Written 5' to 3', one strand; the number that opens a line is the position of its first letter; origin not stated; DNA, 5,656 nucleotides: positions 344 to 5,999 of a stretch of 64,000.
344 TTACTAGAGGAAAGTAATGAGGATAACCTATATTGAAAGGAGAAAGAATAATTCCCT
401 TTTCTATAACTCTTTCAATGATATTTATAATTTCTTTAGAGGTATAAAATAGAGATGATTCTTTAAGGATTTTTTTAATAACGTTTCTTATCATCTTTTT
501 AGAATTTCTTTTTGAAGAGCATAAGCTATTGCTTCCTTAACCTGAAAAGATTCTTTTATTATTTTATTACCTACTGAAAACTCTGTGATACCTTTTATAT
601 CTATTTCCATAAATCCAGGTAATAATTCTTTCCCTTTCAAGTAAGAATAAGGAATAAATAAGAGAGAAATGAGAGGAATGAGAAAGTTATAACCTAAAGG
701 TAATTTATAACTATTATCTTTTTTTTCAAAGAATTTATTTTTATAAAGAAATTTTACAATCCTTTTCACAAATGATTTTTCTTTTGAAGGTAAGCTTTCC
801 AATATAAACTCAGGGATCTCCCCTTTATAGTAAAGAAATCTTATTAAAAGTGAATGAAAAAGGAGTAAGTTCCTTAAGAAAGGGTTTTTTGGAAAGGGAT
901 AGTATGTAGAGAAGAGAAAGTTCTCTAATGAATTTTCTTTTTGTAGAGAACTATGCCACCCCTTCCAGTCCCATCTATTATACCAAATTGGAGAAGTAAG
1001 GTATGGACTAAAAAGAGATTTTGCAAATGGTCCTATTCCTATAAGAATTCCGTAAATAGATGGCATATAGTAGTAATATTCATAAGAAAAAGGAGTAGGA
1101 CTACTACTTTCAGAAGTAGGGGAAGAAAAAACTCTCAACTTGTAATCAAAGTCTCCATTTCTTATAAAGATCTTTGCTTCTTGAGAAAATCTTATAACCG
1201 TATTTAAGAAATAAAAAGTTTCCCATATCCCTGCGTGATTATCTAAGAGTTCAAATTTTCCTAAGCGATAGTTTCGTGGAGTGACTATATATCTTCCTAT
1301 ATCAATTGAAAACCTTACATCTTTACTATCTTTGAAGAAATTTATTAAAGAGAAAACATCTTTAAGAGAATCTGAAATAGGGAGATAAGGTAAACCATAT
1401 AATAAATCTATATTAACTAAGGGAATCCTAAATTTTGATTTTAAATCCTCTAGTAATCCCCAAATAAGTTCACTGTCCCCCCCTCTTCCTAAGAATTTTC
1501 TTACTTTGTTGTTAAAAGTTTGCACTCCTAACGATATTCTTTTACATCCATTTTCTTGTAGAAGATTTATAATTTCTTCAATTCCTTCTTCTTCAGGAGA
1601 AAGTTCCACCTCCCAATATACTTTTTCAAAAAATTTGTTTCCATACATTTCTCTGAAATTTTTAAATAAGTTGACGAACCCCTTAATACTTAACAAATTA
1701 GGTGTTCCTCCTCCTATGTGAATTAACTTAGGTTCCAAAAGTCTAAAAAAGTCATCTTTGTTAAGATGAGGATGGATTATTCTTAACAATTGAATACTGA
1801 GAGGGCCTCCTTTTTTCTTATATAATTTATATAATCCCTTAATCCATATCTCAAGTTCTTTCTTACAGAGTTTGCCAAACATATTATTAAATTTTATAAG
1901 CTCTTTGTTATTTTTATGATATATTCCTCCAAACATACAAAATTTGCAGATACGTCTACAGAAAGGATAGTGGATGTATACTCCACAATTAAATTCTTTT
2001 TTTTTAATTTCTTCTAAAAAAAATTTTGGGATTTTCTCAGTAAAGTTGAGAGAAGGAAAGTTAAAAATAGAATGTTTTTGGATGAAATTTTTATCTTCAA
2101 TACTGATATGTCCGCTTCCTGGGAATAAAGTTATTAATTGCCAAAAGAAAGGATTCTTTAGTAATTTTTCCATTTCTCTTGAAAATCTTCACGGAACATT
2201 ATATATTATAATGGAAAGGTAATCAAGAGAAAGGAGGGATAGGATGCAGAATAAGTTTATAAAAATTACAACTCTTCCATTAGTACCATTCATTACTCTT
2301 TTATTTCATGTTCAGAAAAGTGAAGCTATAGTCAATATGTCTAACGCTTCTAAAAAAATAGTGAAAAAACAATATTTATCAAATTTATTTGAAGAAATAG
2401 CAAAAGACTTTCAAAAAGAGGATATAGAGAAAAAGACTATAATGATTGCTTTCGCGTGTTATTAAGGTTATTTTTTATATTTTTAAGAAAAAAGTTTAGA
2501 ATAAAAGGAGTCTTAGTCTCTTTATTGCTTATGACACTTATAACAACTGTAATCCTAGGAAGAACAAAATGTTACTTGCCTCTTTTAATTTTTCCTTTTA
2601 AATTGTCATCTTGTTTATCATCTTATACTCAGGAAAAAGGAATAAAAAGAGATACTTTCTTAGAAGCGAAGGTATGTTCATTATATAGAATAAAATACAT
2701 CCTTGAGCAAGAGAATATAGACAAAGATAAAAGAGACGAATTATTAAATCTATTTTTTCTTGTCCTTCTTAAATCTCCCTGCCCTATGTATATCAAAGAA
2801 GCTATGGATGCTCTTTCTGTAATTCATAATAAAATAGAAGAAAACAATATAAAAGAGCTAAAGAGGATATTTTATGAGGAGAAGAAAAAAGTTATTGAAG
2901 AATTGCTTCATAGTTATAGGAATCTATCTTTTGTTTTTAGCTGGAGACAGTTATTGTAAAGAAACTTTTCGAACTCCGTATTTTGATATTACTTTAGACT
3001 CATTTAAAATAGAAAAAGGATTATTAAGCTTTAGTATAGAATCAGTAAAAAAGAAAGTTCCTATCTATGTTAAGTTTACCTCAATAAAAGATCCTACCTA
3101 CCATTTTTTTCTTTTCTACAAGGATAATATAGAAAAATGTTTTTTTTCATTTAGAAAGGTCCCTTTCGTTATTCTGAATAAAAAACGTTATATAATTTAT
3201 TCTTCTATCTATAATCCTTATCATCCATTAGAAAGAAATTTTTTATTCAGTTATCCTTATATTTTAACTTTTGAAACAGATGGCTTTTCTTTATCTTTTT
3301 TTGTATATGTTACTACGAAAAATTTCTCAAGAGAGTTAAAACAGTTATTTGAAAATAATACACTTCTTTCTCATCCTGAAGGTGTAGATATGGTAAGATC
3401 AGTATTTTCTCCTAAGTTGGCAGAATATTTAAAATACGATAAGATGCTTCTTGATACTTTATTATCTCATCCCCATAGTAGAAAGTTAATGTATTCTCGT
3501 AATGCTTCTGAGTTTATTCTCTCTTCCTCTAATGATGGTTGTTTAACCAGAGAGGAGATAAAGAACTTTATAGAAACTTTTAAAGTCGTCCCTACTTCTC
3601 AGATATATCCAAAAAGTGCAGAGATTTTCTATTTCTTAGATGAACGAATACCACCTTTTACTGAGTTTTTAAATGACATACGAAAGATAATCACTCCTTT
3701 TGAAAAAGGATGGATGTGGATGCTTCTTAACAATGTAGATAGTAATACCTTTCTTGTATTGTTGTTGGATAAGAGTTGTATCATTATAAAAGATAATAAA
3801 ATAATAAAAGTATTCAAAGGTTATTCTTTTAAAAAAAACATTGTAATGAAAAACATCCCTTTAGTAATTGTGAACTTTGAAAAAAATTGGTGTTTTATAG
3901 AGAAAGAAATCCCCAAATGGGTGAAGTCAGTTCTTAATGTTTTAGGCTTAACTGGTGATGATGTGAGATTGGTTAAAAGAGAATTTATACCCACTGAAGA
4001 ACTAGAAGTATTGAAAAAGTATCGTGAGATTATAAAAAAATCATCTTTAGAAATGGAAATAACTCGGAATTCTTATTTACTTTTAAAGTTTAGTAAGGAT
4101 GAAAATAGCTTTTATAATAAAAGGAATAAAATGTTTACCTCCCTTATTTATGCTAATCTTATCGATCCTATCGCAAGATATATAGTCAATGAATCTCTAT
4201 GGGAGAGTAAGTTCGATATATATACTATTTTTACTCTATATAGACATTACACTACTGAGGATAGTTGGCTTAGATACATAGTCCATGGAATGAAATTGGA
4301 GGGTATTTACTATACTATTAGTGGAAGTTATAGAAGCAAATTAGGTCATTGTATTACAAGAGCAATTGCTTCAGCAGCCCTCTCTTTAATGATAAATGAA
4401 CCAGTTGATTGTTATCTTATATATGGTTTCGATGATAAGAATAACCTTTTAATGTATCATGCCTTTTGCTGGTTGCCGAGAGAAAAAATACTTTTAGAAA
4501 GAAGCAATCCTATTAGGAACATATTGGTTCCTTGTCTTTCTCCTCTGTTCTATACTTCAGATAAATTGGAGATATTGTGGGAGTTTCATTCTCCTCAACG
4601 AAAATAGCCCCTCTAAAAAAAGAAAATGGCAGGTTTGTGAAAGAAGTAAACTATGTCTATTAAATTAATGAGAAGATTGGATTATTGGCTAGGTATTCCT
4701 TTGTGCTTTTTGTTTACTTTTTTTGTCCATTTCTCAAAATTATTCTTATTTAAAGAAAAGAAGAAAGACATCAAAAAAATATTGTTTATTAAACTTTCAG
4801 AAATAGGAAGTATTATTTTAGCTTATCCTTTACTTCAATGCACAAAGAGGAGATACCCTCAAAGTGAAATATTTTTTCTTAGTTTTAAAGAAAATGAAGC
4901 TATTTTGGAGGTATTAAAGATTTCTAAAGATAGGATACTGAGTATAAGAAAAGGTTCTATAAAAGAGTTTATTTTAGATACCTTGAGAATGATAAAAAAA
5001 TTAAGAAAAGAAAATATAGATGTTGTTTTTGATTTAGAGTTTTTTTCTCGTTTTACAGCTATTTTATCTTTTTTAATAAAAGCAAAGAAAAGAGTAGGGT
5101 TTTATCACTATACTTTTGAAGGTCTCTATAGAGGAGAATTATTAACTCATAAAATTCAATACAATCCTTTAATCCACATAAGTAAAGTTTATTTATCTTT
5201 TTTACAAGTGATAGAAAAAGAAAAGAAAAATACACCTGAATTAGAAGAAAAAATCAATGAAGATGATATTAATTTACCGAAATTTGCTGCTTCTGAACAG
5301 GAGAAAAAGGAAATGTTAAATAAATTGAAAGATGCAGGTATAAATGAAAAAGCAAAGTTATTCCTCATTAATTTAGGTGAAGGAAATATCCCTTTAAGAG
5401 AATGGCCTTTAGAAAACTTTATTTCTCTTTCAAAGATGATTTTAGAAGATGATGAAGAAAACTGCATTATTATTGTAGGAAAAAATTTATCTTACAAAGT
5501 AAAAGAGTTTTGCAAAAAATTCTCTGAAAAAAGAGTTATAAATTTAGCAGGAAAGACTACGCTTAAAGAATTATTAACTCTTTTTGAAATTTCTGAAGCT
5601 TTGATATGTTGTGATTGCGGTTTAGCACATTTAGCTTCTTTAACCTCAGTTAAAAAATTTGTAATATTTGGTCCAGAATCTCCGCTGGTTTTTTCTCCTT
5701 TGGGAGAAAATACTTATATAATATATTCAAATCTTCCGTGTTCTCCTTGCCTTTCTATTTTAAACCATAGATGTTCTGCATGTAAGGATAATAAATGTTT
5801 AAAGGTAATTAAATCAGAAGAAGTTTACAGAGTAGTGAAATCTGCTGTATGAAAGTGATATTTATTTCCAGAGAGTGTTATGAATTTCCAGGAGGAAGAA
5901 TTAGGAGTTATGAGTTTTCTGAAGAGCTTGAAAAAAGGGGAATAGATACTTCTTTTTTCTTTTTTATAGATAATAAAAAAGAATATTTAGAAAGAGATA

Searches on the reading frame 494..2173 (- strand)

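Call 41: search_protein_families(library=pfam, proteins=[window:494-2173:-], max_evalue=0.00001)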
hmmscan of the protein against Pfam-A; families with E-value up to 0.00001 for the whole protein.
window:494-2173:- (560 aa): 1 family
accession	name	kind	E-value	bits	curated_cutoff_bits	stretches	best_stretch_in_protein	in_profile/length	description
PF04055.27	Radical_SAM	-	4.7e-14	53.3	29.5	1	66-264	1-154/166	Radical SAM superfamily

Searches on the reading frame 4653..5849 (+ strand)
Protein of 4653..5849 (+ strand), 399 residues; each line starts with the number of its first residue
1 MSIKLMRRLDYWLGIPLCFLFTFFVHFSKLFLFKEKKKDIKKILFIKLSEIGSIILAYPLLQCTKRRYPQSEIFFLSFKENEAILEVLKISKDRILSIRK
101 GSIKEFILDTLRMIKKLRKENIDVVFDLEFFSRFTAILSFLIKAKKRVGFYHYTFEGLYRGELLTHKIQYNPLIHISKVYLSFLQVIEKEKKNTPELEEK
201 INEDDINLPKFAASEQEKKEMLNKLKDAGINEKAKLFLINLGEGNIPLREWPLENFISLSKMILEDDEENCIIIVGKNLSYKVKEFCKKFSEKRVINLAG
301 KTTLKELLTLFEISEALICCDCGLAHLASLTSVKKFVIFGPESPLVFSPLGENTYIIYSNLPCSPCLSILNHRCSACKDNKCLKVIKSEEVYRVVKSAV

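Call 18: search_protein_families(library=pfam, proteins=[window:4653-5849:+], max_evalue=0.001)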
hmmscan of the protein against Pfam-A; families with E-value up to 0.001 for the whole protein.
window:4653-5849:+ (399 aa): 1 family
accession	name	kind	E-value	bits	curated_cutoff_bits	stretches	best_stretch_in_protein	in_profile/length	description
PF01075.23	Glyco_transf_9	-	2.1e-19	70.3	22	1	111-370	2-240/247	Glycosyltransferase family 9 (heptosyltransferase)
